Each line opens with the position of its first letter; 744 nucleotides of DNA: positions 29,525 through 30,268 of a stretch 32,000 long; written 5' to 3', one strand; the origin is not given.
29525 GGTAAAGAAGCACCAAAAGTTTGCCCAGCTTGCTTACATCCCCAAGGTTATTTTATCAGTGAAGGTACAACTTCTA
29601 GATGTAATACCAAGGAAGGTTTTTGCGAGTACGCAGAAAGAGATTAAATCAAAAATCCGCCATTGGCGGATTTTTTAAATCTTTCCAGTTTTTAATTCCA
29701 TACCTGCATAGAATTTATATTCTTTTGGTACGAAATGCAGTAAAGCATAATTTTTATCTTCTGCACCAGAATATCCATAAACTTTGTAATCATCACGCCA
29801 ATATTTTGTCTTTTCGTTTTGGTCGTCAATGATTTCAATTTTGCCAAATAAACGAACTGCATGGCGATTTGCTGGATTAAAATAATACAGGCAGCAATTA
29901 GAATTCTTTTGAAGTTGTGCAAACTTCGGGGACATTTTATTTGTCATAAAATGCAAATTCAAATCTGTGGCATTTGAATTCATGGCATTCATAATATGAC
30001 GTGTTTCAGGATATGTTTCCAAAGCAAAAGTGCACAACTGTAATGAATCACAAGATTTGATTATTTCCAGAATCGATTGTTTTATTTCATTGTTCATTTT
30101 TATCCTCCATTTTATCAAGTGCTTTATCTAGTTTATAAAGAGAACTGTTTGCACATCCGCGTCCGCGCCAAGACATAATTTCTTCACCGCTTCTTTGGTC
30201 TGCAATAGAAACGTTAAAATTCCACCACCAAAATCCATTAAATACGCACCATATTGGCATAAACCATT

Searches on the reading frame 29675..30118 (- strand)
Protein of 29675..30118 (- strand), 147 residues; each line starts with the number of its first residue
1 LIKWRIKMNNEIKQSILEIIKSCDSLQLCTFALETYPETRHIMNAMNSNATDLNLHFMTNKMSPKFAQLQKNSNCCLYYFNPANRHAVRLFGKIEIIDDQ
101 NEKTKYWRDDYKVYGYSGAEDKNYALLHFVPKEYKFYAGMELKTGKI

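Call 66: search_protein_families(library=pfam, proteins=[window:29675-30118:-], max_evalue=0.001)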
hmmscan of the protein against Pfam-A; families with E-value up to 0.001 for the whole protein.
window:29675-30118:- (147 aa): 3 families
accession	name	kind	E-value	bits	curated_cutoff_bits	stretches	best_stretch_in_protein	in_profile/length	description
PF16242.11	Pyrid_ox_like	-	3.8e-13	49.6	28.8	1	15-137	5-125/149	Pyridoxamine 5'-phosphate oxidase like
PF01243.27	PNPOx_N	-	7e-13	49.4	28.1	1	13-136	2-118/120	Pyridoxamine 5'-phosphate oxidase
PF12766.13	Pyridox_oxase_2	-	2.5e-06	28.5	26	1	3-97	3-99/100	Pyridoxamine 5'-phosphate oxidase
